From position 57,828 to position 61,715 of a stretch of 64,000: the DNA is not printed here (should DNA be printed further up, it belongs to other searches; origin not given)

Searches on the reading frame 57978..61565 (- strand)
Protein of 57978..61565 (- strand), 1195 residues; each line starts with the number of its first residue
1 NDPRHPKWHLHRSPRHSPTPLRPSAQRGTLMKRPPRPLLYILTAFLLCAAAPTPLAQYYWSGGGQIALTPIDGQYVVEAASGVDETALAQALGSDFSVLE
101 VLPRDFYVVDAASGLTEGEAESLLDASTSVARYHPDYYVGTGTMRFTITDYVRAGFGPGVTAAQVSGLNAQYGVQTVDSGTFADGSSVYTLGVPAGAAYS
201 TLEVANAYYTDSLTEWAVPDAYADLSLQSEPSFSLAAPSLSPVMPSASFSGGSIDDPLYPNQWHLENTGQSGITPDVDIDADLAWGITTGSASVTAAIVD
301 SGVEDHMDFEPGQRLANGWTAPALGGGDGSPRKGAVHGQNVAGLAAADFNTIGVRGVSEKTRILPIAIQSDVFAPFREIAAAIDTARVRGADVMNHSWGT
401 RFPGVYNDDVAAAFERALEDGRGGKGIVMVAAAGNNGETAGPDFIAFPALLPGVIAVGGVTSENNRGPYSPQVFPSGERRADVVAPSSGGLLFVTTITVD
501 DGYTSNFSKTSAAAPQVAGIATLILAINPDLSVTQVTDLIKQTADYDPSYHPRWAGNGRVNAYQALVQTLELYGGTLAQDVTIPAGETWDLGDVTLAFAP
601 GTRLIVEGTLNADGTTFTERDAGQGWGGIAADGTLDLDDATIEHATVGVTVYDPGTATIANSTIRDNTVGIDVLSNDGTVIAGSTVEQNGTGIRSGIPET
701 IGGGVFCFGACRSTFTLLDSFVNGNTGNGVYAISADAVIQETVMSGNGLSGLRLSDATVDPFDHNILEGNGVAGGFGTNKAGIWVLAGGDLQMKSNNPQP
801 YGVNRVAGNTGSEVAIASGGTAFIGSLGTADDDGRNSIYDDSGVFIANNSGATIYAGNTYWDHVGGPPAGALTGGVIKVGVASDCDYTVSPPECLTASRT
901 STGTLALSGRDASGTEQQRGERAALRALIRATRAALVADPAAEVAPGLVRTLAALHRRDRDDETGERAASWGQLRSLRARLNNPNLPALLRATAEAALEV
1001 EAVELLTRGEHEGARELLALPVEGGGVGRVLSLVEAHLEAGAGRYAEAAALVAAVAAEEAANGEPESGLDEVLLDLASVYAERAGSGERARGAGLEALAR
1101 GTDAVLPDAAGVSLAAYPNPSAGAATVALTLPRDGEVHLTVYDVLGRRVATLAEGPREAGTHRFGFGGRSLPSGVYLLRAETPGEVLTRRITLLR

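Call 12: search_protein_families(library=pfam, proteins=[window:57978-61565:-], max_evalue=0.001)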
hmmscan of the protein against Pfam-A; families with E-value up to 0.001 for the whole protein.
window:57978-61565:- (1195 aa): 5 families
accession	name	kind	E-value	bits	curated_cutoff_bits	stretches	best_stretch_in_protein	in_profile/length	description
PF00082.27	Peptidase_S8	-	1.1e-35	123.8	21.8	1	294-549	4-279/288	Subtilase family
PF13229.12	Beta_helix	-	2.4e-10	40.7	25.9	1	631-796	7-156/158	Right handed beta helix region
PF05048.19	NosD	-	2.2e-07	31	23.6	0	637-694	95-154/212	Periplasmic copper-binding protein (NosD)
PF18962.6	Por_Secre_tail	-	6.3e-06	26.8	27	1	1117-1190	2-72/75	Secretion system C-terminal sorting domain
PF13860.13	FlgD_ig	-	0.00039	20.8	27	0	1124-1181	11-74/79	FlgD Ig-like domain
